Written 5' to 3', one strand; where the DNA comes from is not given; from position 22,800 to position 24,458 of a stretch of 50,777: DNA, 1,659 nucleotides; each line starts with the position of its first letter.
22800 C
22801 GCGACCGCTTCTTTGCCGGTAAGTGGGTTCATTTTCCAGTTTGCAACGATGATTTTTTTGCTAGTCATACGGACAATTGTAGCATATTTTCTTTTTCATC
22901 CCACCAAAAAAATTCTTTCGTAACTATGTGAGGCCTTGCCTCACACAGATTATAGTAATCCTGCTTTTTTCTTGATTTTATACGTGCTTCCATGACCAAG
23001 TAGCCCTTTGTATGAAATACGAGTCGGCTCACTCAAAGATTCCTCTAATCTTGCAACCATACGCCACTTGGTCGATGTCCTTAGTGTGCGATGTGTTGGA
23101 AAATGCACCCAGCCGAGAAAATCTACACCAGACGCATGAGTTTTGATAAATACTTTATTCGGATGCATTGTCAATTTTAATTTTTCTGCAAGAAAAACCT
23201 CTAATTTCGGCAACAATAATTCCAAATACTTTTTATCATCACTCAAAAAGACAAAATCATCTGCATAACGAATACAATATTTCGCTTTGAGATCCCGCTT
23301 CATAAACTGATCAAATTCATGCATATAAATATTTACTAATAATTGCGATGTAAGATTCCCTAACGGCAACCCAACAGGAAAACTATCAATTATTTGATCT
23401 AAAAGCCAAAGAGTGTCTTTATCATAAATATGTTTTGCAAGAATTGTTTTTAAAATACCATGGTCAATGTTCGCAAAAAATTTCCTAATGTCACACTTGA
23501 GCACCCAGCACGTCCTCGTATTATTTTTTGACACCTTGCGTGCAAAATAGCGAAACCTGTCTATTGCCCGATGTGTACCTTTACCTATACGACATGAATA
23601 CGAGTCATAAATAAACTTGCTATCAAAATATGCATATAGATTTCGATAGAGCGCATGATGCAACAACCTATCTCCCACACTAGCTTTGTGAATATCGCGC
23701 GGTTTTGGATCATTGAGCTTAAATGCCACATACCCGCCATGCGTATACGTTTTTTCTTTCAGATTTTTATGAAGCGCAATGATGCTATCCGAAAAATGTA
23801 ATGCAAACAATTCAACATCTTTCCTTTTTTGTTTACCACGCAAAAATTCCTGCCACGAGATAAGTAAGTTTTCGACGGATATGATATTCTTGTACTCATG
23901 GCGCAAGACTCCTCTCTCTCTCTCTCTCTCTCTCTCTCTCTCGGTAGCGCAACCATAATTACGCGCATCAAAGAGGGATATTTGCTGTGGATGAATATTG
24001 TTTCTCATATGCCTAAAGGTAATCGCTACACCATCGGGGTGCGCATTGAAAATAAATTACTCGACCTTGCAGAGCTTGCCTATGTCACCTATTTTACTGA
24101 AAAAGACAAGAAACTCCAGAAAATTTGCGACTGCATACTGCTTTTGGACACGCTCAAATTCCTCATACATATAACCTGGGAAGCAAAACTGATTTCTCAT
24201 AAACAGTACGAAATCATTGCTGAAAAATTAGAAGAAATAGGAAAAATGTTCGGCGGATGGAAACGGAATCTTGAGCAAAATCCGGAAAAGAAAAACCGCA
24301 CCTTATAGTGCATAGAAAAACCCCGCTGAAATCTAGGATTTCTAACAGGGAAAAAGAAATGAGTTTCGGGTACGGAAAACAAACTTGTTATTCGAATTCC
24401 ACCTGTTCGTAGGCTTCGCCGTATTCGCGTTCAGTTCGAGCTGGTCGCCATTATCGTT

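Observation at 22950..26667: Complete diversity-generating retroelement with adenine-only TR/VR divergence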

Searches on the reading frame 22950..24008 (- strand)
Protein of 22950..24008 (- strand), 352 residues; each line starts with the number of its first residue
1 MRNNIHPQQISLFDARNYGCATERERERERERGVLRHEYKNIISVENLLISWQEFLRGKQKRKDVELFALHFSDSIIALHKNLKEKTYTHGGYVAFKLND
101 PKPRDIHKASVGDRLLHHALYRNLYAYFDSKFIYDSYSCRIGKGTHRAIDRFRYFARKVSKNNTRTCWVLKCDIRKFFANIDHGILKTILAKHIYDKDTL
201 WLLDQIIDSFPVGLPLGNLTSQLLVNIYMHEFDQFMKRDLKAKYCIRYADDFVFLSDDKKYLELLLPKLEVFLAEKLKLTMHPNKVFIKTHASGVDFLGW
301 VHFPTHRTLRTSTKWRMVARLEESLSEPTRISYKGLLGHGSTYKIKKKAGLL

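Call 5: search_protein_families(library=pfam, proteins=[window:22950-24008:-], max_evalue=0.01)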
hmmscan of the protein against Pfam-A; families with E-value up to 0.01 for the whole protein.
window:22950-24008:- (352 aa): 1 family
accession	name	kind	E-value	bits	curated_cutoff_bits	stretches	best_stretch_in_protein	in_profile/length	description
PF00078.32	RVT_1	-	6.1e-22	78.8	29.6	1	104-300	10-203/205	Reverse transcriptase (RNA-dependent DNA polymerase)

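Call 9: search_solved_structures(query=window:22950-24008:-, max_evalue=0.001, show_alignments=1)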
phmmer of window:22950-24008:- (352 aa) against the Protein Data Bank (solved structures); distinct sequences matched with E-value up to 0.001: 15.
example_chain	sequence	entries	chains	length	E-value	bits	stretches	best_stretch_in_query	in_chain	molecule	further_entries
8ub7_A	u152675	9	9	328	4e-39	138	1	41-317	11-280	Reverse transcriptase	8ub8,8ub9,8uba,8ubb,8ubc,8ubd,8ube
7uim_D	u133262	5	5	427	1.3e-14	57.4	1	101-347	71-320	Group II intron reverse transcriptase/maturase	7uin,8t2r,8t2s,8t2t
5hhl_A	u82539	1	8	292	9.8e-14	54.5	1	99-303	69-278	Retron-type reverse transcriptase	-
5hhj_A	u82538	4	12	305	2.5e-13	53.1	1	101-301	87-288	Retron-type reverse transcriptase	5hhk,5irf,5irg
6ar1_A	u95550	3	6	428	1.2e-12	50.9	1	104-329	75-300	GsI-IIC RT | Trt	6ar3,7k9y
8bgj_A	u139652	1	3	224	2.3e-11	46.7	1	168-300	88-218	RNA-directed DNA polymerase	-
6me0_C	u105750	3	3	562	2e-10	43.6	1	165-300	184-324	Maturase reverse transcriptase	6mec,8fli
5g2x_C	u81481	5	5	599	5.3e-10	42.2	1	72-245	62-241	GROUP II INTRON-ENCODED PROTEIN LTRA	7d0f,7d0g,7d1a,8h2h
7kft_D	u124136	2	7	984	1.7e-05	27.4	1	113-306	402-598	Cas6-RT-Cas1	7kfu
9d5x_A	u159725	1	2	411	1.8e-05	27.3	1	39-304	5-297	Group II intron-like 4 reverse transcriptase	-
9d4s_A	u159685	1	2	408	2.1e-05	27.1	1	61-301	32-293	Group II intron-like 4 reverse transcriptase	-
9c0i_A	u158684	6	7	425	0.00015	24.3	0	206-269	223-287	Reverse transcriptase/maturase family protein | Antiviral reverse transcriptase Drt2 | RNA-dependent DNA polymerase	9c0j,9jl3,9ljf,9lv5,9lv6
9lje_A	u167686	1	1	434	0.00016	24.2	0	206-269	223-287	RNA-dependent DNA polymerase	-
36ht_A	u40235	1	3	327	0.00018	24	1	165-286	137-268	Retron-Kva2 Reverse Transcriptase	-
9z6y_A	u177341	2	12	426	0.00043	22.8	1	170-257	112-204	Drt3a reverse transcriptase protein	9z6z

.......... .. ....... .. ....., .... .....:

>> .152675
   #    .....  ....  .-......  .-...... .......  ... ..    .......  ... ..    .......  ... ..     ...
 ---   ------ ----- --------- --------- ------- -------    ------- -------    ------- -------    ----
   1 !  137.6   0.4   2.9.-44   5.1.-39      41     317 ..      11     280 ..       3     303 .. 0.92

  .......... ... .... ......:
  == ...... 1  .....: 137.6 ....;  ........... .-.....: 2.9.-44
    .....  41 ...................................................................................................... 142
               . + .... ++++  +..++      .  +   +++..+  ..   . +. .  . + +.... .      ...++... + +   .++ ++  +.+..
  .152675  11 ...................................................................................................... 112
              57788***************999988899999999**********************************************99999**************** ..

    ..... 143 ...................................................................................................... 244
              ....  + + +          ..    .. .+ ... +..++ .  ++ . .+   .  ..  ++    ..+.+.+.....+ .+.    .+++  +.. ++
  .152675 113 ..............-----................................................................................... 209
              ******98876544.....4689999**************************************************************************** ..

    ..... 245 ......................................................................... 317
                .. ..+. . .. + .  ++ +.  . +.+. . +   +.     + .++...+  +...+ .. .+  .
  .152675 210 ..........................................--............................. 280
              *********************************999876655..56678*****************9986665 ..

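Call 11: search_protein_families(library=ncbifam, proteins=[window:22950-24008:-], max_evalue=0.01)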
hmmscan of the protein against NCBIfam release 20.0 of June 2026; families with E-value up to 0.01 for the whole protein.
window:22950-24008:- (352 aa): 8 families
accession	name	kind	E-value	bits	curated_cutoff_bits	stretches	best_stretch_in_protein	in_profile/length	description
TIGR04416.1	group_II_RT_mat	equivalog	4.6e-35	121.4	300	1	67-308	27-273/353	group II intron reverse transcriptase/maturase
NF041747.1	Drt3a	equivalog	1.6e-16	60.6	200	1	165-287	109-236/412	antiviral reverse transcriptase Drt3a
NF041746.1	Drt2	equivalog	3.9e-16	59.2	390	2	212-325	222-344/416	antiviral reverse transcriptase Drt2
NF038233.2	retron_St85_RT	exception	3.6e-14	52.7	235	1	167-276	89-202/289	retron St85 family RNA-directed DNA polymerase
NF042941.1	Retron_TIR_antiphage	equivalog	5.1e-07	28.8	600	1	162-266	87-194/464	TIR domain-containing anti-phage reverse transcriptase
NF041750.1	Drt5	equivalog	3e-05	23.2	550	1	117-286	75-248/484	antiviral reverse transcriptase Drt5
TIGR04499.1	abortive_AbiA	subfamily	0.0072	15.1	250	1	151-255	130-251/615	AbiA family abortive infection protein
NF038237.1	retron_Ec67_fus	exception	0.0097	14.4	450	0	167-262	112-211/572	retron Ec67 family RNA-directed DNA polymerase/endonuclease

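Call 13: find_related_loci(query=window:22950-23906:-, collection=genome_contigs, flank=6000)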
Query window:22950-23906:- (318 aa) in genome_contigs; peptide patterns used: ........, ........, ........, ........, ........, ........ (x = any residue, [..] = any of these).
465 stretches matched a pattern; 397 encode a relative of the query (tblastn E <= 1e-3); the best 80 are kept; 80 distinct loci.
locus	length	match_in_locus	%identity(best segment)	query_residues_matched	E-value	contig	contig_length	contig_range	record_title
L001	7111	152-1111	66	1-314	3e-144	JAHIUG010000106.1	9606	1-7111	MAG: Patescibacteria group bacterium isolate MM_PC_MetaG.mb.242 MM_PC_MetaG.mb.242_k141_1755746, whole genome shotgun se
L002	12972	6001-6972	66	4-314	4e-144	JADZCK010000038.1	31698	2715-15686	MAG: Candidatus Nomurabacteria bacterium isolate SJ72 c_000001258125, whole genome shotgun sequence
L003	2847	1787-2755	67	4-314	1e-150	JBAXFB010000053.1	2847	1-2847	MAG: bacterium isolate ELA260 MAG260_53, whole genome shotgun sequence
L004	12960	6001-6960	66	5-318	9e-143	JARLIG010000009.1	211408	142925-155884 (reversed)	MAG: Candidatus Paceibacterota bacterium isolate MAG_BO118 MetaBAT2_Bin_118_Oxic_k141_850901, whole genome shotgun seque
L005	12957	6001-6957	66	3-317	5e-142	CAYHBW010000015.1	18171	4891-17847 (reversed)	MAG TPA_asm: uncultured Candidatus Saccharibacteria bacterium isolate ERP119705_co11_432 genome assembly, contig: NODE_2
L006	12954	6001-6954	66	3-314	1e-141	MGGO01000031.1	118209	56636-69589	MAG: Candidatus Woesebacteria bacterium RIFCSPHIGHO2_01_FULL_44_10 rifcsphigho2_01_scaffold_924, whole genome shotgun se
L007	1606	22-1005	66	1-315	2e-153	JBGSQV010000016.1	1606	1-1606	MAG: Candidatus Paceibacteria bacterium isolate JTS-AC341 k141_838120, whole genome shotgun sequence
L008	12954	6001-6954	66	5-309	4e-141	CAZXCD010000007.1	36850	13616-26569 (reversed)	MAG TPA_asm: uncultured Candidatus Saccharibacteria bacterium isolate SRP050083_co3_105 genome assembly, contig: NODE_73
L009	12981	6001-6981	66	3-317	2e-141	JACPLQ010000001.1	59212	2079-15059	MAG: Candidatus Nomurabacteria bacterium isolate NC_groundwater_525_Ag_S-0.1um_41_10 S35_SO-1_scaffold_21526, whole geno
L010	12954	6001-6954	67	1-318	8e-141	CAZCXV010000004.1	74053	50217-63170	MAG TPA_asm: uncultured Gammaproteobacteria bacterium isolate SRP062349_co2_267 genome assembly, contig: NODE_219_length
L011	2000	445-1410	66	3-317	1e-150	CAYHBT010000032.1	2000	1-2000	MAG TPA_asm: uncultured Candidatus Saccharibacteria bacterium isolate ERP119702_co2_98 genome assembly, contig: NODE_620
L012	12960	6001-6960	66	3-311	2e-140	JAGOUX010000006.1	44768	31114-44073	MAG: Candidatus Paceibacterota bacterium isolate Gw_Eff_bin_532 Gw_Eff_1339_length_44768_cov_8.500683, whole genome shot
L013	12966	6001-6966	66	4-318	1e-140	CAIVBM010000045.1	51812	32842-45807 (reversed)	uncultured bacterium isolate AM-lipid-01-D10_bin-0933 genome assembly, contig: bin-0933:45/54, whole genome shotgun sequ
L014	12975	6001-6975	66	3-312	2e-140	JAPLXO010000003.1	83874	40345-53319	MAG: Candidatus Nomurabacteria bacterium isolate LacPavin_0818_WC45_MAG_33_25 LacPavin_0818_WC45_scaffold_261183, whole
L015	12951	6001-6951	67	3-313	3e-140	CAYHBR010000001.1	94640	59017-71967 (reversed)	MAG TPA_asm: uncultured Candidatus Saccharibacteria bacterium isolate ERP119702_co2_74 genome assembly, contig: NODE_54_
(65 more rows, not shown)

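Call 35: find_related_loci(query=window:22950-23906:-, collection=metagenome_contigs, flank=4000)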
Query window:22950-23906:- (318 aa) in metagenome_contigs; peptide patterns used: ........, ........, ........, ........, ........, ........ (x = any residue, [..] = any of these).
600 stretches matched a pattern (row limit reached: there are more); 516 encode a relative of the query (tblastn E <= 1e-3); the best 80 are kept; 80 distinct loci.
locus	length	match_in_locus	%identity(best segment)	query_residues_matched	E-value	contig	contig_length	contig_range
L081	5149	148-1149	68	3-312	7e-149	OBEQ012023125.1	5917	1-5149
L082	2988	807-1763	70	3-315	2e-153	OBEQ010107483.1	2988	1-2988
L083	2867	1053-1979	71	3-311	8e-153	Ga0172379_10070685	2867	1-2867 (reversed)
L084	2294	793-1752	66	1-314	6e-154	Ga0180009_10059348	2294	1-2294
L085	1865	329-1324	66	4-314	2e-155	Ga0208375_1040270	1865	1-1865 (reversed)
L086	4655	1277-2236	66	1-314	1e-146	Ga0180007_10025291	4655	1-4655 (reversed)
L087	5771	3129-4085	69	1-313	1e-144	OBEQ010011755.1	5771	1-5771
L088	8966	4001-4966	67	5-314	7e-144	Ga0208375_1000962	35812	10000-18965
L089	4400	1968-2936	66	5-315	2e-146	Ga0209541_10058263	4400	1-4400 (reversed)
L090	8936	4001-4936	68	3-314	2e-143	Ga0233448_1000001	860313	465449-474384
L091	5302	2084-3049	66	3-318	1e-143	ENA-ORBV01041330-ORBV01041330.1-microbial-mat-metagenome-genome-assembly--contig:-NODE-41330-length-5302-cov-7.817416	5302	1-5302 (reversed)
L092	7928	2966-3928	66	3-314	1e-142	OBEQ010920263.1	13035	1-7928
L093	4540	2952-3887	68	3-314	4e-145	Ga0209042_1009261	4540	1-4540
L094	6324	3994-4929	68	3-314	6e-143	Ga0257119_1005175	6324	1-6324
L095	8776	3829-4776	68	3-318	2e-142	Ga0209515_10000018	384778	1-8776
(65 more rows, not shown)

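Call 78: search_protein_families(library=padloc, proteins=[window:22950-24008:-], max_evalue=0.001)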
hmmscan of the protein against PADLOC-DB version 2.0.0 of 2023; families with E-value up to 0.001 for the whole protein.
window:22950-24008:- (352 aa): 76 families (the best 25 are shown)
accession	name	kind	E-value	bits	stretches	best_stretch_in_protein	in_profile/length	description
PDLC01136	RT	-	2.5e-44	149.7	1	40-301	3-257/263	RT (reverse transcriptase)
PDLC02063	Cas1_IIIb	-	5.9e-33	112.3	1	41-302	7-274/617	-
PDLC03754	RT_UG17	-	1.1e-25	88.3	1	64-326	36-294/429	DRT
PDLC03768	Drt3a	-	1.3e-21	75.5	1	166-309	134-273/411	DRT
PDLC03779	RT_UG4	-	6.2e-21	72.8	1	137-319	90-275/307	DRT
PDLC01607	RT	-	1.1e-18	66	1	131-300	24-159/161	"CAS-I,CAS-II,CAS-III,CAS-IV,CAS-V,CAS-VI; acquisition_associated"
PDLC03756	RT_UG19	-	3.4e-18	64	1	152-305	131-290/562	DRT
PDLC03778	RT_UG39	-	4.2e-18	63.6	2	211-287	291-366/541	DRT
PDLC03771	RT_UG32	-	4.4e-17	59.9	1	105-266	96-263/521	DRT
PDLC02175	Drt3a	-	1.2e-16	59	1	163-288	105-235/417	-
PDLC03757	Drt2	-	1e-15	55.7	2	210-324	284-404/502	DRT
PDLC03764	RT_UG26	-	1.3e-15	55.1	1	97-302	65-272/398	DRT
PDLC03766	Drt9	-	1.4e-15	55.1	1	79-258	74-249/488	DRT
PDLC03785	RT_UG9_large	-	1.8e-15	54.3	1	109-289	312-501/772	DRT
PDLC03783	Drt8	-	3.5e-15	54.3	1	151-291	120-261/493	DRT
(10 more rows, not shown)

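Call 79: search_protein_families(library=phrogs, proteins=[window:22950-24008:-], max_evalue=0.001)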
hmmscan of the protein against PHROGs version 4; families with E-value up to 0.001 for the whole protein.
window:22950-24008:- (352 aa): 2 families
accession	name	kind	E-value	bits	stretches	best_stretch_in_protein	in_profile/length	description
phrog_1423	-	DNA, RNA and nucleotide metabolism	1e-100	339.4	1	20-348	84-433/1040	Reverse transcriptase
phrog_2825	-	DNA, RNA and nucleotide metabolism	4.1e-09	37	1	169-291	112-238/336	polymerase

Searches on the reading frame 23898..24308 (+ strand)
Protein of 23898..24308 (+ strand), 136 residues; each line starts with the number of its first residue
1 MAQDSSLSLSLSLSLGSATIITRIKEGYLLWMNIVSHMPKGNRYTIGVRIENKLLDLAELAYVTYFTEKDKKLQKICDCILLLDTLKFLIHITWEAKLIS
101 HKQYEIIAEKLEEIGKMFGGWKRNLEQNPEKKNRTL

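Call 5: search_protein_families(library=pfam, proteins=[window:23898-24308:+], max_evalue=0.01)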
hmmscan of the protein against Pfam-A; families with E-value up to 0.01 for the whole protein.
window:23898-24308:+ (136 aa): 1 family
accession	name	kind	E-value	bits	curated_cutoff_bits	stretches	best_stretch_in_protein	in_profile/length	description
PF22296.2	bAvd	-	2.7e-14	54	40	1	33-124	16-106/107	bAvd-like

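Call 10: search_solved_structures(query=window:23898-24308:+, max_evalue=1)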
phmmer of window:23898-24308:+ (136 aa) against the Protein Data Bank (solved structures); distinct sequences matched with E-value up to 1: 0.

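Call 11: search_protein_families(library=ncbifam, proteins=[window:23898-24308:+], max_evalue=0.01)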
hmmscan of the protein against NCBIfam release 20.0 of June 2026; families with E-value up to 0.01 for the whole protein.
window:23898-24308:+ (136 aa): 1 family
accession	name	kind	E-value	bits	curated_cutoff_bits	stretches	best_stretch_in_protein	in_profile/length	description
NF033474.1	DivGenRetAVD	equivalog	3.1e-19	69.2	80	1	19-122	2-103/104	diversity-generating retroelement protein Avd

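Call 78: search_protein_families(library=padloc, proteins=[window:23898-24308:+], max_evalue=0.001)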
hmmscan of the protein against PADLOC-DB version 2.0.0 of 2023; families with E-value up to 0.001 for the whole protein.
window:23898-24308:+ (136 aa): 0 families

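Call 79: search_protein_families(library=phrogs, proteins=[window:23898-24308:+], max_evalue=0.001)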
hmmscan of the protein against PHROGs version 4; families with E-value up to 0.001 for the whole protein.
window:23898-24308:+ (136 aa): 1 family
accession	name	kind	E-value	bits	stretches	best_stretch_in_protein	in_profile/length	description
phrog_3206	-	DNA, RNA and nucleotide metabolism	7.5e-18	65.6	1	19-133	17-132/154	Avd protein of DGR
